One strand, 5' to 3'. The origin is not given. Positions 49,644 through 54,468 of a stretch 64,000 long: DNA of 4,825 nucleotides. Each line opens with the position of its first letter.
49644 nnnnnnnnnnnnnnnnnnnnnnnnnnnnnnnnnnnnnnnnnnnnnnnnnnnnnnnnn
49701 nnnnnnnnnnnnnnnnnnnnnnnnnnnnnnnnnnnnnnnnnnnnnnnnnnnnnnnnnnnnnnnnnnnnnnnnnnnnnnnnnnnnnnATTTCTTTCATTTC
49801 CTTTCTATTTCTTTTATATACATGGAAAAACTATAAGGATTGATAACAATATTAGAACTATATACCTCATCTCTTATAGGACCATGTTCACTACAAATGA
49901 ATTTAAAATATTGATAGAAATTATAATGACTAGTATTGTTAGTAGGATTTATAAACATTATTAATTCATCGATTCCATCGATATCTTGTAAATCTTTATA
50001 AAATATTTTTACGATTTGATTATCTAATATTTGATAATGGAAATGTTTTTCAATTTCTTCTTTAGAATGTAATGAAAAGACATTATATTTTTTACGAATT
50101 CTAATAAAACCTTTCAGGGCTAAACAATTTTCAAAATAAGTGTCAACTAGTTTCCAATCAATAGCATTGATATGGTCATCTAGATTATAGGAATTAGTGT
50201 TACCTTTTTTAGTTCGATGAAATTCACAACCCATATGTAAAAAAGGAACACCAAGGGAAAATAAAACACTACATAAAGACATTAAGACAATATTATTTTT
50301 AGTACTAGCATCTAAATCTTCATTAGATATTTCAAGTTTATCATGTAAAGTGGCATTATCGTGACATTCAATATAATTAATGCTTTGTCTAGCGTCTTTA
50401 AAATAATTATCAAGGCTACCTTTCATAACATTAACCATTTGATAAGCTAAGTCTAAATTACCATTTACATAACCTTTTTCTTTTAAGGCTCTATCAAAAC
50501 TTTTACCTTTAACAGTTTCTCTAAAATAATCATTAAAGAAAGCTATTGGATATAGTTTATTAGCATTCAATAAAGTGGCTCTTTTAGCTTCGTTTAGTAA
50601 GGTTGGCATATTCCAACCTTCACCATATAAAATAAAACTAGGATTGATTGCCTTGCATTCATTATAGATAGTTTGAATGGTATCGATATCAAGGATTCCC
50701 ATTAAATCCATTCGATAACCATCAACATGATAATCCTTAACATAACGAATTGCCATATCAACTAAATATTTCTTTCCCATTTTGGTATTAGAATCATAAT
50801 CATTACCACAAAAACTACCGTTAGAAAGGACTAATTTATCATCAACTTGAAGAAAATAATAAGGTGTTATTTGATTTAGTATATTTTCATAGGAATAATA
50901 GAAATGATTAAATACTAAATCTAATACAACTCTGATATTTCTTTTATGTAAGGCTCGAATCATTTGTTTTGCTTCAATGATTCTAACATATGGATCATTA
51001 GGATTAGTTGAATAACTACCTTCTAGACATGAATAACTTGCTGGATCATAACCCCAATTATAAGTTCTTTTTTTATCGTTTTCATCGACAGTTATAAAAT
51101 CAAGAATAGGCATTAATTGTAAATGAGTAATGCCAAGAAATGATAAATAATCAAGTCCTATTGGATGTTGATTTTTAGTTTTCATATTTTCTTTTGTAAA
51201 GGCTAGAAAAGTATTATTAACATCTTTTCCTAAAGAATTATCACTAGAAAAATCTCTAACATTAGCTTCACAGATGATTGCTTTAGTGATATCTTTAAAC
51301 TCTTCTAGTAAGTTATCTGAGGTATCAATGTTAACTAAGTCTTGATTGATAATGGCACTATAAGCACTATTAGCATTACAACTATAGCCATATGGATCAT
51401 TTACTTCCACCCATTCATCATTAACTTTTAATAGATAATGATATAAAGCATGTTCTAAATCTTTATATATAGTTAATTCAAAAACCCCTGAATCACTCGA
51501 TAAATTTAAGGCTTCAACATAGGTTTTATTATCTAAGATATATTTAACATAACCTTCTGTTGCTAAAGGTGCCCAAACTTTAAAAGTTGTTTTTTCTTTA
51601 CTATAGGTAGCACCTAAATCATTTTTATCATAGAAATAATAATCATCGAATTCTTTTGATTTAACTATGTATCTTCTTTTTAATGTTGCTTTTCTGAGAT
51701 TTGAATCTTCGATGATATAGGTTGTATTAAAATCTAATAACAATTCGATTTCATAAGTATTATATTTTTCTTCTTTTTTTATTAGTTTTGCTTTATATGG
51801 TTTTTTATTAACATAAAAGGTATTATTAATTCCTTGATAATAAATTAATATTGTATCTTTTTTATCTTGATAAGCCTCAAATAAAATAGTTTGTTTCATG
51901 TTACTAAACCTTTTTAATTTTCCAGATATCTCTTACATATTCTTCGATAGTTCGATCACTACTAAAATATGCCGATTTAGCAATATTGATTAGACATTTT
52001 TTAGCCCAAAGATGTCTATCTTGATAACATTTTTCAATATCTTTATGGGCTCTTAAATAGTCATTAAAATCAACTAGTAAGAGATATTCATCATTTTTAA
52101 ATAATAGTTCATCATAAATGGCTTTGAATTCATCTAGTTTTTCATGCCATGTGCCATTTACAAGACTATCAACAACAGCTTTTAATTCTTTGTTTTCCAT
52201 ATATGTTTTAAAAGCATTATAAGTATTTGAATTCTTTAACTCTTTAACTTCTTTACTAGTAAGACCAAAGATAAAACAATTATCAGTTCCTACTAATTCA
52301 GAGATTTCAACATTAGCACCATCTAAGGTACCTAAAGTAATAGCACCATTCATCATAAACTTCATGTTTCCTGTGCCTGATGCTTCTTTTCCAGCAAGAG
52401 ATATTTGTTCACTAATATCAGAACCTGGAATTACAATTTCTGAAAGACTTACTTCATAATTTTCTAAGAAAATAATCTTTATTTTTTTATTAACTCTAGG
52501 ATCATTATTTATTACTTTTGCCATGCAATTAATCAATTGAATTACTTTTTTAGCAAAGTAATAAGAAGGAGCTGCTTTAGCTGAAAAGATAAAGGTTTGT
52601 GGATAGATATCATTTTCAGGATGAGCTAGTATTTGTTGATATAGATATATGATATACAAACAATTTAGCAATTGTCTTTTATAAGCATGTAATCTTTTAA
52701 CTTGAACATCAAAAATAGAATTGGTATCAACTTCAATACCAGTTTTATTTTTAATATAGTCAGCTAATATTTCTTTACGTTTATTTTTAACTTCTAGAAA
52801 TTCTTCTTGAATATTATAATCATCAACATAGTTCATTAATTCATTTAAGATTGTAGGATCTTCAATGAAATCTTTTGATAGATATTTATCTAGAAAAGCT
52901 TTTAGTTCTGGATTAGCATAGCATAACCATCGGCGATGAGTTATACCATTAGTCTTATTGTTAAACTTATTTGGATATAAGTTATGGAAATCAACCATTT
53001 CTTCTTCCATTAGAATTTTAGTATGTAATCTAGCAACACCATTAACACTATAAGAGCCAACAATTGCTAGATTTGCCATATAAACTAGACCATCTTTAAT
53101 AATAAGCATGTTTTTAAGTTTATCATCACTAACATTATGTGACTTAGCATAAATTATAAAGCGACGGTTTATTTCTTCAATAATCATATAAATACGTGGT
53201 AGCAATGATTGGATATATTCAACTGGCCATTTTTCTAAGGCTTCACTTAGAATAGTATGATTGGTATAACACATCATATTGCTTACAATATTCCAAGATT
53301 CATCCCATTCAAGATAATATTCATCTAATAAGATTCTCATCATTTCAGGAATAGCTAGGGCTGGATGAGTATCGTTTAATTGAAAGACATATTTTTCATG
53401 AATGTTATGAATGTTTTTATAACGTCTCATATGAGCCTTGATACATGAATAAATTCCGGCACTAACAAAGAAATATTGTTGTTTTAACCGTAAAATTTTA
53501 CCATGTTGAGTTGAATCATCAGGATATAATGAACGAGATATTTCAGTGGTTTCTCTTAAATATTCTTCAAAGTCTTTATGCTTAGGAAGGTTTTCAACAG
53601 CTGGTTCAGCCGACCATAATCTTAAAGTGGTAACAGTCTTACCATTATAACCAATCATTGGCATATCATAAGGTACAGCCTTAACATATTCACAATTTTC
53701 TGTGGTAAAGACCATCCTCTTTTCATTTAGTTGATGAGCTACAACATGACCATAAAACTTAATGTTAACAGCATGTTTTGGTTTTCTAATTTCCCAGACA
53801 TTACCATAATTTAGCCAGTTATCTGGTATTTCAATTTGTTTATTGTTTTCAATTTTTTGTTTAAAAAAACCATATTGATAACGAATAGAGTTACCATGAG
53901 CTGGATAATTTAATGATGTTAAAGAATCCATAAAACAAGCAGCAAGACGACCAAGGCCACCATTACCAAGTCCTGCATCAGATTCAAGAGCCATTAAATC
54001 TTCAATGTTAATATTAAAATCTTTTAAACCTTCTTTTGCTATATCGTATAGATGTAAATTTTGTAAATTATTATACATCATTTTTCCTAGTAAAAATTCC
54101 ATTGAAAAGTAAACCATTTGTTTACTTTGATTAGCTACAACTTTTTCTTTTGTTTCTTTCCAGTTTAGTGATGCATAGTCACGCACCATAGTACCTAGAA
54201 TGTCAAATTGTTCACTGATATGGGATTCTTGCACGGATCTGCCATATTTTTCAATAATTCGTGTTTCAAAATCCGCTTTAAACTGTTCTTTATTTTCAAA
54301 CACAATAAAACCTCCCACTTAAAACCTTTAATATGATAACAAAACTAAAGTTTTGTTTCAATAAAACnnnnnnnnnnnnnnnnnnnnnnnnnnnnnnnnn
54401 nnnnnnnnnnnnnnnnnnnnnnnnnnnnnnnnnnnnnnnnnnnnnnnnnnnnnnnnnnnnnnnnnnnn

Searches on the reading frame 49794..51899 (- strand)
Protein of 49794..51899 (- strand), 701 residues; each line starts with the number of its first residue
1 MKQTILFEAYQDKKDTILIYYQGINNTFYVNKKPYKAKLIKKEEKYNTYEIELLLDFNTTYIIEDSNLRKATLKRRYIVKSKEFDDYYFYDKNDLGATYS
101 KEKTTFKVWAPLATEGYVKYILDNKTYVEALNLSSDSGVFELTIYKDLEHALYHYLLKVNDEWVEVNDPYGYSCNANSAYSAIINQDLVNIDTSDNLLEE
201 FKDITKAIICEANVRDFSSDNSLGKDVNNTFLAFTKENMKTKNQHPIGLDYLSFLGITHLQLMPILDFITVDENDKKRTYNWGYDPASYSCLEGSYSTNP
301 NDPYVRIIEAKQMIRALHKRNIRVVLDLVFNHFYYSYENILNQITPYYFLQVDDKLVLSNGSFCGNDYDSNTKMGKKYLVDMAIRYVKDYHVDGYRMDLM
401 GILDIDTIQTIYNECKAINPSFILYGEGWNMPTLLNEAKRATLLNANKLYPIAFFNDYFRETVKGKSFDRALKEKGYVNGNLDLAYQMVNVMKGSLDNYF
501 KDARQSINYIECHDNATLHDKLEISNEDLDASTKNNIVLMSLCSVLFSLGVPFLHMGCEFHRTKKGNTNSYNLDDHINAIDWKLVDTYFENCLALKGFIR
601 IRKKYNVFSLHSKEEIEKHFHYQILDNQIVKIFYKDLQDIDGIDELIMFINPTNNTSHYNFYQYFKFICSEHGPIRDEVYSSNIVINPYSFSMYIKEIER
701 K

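Call 70: search_protein_families(library=pfam, proteins=[window:49794-51899:-], max_evalue=0.00001)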
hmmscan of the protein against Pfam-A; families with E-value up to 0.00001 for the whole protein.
window:49794-51899:- (701 aa): 2 families
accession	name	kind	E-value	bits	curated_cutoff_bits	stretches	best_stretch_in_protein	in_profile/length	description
PF00128.31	Alpha-amylase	-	2.3e-10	40.7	22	1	249-336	25-95/446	Alpha amylase, catalytic domain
PF02922.24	CBM_48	-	8.8e-10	39.2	22.4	1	95-171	2-83/83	Carbohydrate-binding module 48 (Isoamylase N-terminal domain)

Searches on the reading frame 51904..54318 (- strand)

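Call 70: search_protein_families(library=pfam, proteins=[window:51904-54318:-], max_evalue=0.00001)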
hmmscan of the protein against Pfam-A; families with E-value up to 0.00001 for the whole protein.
window:51904-54318:- (804 aa): 1 family
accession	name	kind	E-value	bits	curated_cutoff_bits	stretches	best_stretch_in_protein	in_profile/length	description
PF00343.26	Phosphorylase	-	1.7e-300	998.9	27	1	98-801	1-713/713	Carbohydrate phosphorylase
